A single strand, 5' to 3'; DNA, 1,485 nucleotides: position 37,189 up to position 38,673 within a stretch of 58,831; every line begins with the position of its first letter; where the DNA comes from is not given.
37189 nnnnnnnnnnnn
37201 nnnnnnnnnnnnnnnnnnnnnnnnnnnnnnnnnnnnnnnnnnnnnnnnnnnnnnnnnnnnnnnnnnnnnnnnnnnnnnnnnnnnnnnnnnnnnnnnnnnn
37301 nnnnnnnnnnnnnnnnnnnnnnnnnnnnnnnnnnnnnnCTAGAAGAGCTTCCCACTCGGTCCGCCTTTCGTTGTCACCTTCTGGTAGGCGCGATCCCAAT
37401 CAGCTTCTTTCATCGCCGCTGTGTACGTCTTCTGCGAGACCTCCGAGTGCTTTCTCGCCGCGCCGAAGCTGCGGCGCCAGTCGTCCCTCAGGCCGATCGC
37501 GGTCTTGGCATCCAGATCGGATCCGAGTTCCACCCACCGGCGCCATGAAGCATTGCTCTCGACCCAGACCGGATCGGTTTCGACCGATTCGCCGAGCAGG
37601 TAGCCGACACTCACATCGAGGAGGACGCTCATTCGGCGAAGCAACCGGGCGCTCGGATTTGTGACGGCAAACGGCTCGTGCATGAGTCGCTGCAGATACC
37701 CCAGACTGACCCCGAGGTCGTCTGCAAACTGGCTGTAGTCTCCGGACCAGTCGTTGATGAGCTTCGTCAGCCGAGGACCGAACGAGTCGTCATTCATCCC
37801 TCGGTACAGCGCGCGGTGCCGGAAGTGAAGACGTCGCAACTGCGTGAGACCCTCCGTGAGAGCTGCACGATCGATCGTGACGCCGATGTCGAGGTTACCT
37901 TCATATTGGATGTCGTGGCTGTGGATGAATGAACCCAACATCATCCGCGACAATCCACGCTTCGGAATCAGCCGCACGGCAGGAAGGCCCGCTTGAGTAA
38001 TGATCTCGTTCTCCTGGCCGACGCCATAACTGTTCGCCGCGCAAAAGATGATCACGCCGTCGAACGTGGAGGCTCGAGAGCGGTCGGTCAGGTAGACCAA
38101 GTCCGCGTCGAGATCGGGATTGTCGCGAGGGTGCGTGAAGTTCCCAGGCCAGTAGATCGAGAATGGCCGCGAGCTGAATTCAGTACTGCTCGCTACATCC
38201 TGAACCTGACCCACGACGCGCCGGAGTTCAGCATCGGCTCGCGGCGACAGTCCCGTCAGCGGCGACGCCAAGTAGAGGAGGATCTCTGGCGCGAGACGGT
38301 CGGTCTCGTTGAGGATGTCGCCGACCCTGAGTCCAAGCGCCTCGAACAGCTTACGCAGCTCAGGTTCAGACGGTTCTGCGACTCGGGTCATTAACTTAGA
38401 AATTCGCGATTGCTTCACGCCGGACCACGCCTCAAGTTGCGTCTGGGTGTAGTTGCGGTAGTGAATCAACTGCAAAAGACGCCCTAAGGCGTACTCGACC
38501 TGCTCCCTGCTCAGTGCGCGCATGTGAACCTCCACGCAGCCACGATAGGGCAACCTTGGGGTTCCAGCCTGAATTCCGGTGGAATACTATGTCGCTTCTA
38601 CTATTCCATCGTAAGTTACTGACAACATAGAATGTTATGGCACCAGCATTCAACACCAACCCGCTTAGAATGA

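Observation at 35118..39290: Candidate novel module: XRE-NDT-like-XRE fusion, ImmA protease and membrane protein, framed by one intact and one decayed tyrosine recombinase gene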

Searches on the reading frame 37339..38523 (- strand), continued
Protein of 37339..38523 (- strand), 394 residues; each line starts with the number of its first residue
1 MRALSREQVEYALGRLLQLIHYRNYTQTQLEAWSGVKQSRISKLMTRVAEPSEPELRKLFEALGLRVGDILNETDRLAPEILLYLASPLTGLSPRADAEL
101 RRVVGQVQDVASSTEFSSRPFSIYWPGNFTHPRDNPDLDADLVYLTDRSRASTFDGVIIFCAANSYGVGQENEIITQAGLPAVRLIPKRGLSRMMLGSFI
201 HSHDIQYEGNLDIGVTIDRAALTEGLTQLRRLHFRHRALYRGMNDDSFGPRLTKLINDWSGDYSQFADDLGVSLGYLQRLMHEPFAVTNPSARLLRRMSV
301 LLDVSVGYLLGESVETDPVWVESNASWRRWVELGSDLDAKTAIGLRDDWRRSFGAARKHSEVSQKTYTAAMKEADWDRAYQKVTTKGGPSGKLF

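Call 58: search_protein_families(library=pfam, proteins=[L008:9599-10867:+, L008:10887-12824:+, L009:9507-10376:+, L010:4417-6009:+, L010:6061-6510:+, L013:9665-10201:+, L014:3955-4563:+, L015:9381-9872:+, L020:9385-10413:+, L021:9645-10523:+], max_evalue=0.01)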
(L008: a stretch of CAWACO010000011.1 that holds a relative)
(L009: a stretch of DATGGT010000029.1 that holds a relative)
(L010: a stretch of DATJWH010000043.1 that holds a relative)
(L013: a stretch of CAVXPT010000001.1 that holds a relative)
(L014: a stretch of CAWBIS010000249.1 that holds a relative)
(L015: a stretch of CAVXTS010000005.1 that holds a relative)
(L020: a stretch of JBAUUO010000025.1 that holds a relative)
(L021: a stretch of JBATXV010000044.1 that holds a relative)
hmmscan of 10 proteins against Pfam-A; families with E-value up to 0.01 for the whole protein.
L008:9599-10867:+ (422 aa): 4 families
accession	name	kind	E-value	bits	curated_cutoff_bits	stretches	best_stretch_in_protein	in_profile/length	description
PF01370.27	Epimerase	-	1.8e-20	73.9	20.9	1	20-308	1-238/240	NAD dependent epimerase/dehydratase family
PF16363.11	GDP_Man_Dehyd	-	1.3e-15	58.2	27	1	22-323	2-262/332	GDP-mannose 4,6 dehydratase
PF02719.21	Polysacc_synt_2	-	4.1e-06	26.6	20.2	1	85-146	52-114/293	Polysaccharide biosynthesis protein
PF03721.20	UDPG_MGDP_dh_N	-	0.0027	17.8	27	1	18-49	1-31/187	UDP-glucose/GDP-mannose dehydrogenase family, NAD binding domain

L008:10887-12824:+ (645 aa): 4 families
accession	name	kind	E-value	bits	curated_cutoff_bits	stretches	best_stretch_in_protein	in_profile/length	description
PF00733.27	Asn_synthase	-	5.8e-93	312.8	21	1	243-619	1-353/354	Asparagine synthase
PF13537.11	GATase_7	-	7.5e-47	158.8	25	1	47-164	2-122/123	Glutamine amidotransferase domain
PF13522.11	GATase_6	-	5.9e-40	136.8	27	1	31-159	1-130/130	Glutamine amidotransferase domain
PF06508.19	QueC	-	0.00011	22.2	22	1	264-322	4-61/210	Queuosine biosynthesis protein QueC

L009:9507-10376:+ (289 aa): 0 families

L010:4417-6009:+ (530 aa): 1 family
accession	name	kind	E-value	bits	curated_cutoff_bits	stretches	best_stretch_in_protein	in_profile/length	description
PF02511.20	Thy1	-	5.8e-31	108.2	24.8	2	38-215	9-163/191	Thymidylate synthase complementing protein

L010:6061-6510:+ (149 aa): 2 families
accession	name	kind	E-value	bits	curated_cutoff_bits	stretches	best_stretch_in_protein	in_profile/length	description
PF03852.21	Vsr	-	1.2e-15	57.5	27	1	13-81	3-69/74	DNA mismatch endonuclease Vsr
PF04480.18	DUF559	-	0.0091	16.3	20.6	0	103-141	67-105/109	Protein of unknown function (DUF559)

L013:9665-10201:+ (178 aa): 4 families
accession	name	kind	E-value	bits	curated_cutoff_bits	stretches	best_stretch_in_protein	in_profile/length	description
PF00239.26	Resolvase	-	1.2e-22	81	23.3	1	2-109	37-142/145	Resolvase, N terminal domain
PF07508.19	Recombinase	-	8.5e-06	26.4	21.1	1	124-172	2-50/102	Recombinase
PF13693.12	HTH_35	-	0.00011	22.5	25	0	48-84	4-41/75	Winged helix-turn-helix DNA-binding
PF20552.4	HTH_62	-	0.0076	16.7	27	0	137-175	33-71/72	Recombinase-like helix-turn-helix domain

L014:3955-4563:+ (202 aa): 0 families

L015:9381-9872:+ (163 aa): 0 families

L020:9385-10413:+ (342 aa): 1 family
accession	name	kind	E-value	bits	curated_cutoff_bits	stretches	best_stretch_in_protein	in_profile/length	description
PF17988.6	VEGFR-2_TMD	-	0.0052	16.6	25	0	183-202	11-30/35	VEGFR-2 Transmembrane domain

L021:9645-10523:+ (292 aa): 4 families
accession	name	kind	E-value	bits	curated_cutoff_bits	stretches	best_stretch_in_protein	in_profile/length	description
PF09407.15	AbiEi_1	-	7.6e-08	33.1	22.2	1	86-216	7-136/142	AbiEi antitoxin C-terminal domain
PF12802.13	MarR_2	-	0.0013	19.3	27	1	13-64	3-53/61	MarR family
PF13338.12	AbiEi_4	-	0.0016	18.9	25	1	21-65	3-42/49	Transcriptional regulator, AbiEi antitoxin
PF23486.1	Ig_TMEM132_5th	-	0.0094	16.5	28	0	108-159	86-137/137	TMEM132 fifth domain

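Call 67: search_protein_families(library=ncbifam, proteins=[window:37339-38523:-], max_evalue=0.01)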
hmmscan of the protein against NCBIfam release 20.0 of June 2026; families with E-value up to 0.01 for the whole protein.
window:37339-38523:- (394 aa): 2 families
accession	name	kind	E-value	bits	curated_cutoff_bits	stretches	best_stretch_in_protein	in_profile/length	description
NF041951.1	phage_RstR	subfamily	1.7e-05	25.1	80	0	248-318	3-70/108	RstR family transcriptional repressor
NF010465.0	PRK13890.1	equivalog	0.00078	19.5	96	0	15-85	9-78/121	conjugal transfer protein TrbA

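Call 87: search_dna_similar(query=window:37342-38523:-, collection=phages, mode=protein, max_evalue=0.001, max_rows=10)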
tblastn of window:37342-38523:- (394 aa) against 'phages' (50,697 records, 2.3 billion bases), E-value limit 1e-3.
No match.

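Call 88: search_dna_similar(query=window:37342-38523:-, collection=plasmids, mode=protein, max_evalue=0.001, max_rows=10)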
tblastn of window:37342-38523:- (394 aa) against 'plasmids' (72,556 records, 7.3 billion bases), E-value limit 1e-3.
No match.

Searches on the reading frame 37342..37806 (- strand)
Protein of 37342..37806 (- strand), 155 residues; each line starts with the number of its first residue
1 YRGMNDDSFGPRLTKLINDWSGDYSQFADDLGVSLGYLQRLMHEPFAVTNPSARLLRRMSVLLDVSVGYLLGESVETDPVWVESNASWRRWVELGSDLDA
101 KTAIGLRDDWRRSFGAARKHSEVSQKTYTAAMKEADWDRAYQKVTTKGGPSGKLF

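Call 82: search_solved_structures(query=window:37342-37806:-, max_evalue=10, show_alignments=0)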
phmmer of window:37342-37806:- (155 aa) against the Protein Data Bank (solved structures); distinct sequences matched with E-value up to 10: 4.
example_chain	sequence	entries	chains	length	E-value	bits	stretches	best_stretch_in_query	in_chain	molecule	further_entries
1b0n_A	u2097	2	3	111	4.8e-05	26.4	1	11-92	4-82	PROTEIN (SINR PROTEIN) | HTH-TYPE TRANSCRIPTIONAL REGULATOR SINR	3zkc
5tn0_A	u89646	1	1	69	0.0001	25.3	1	10-78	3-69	HTH-type transcriptional regulator SinR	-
3qq6_A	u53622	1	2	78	0.00011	25.3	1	10-78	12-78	HTH-type transcriptional regulator sinR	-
9sf2_A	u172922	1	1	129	0.03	17.3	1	9-77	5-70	Transcriptional regulator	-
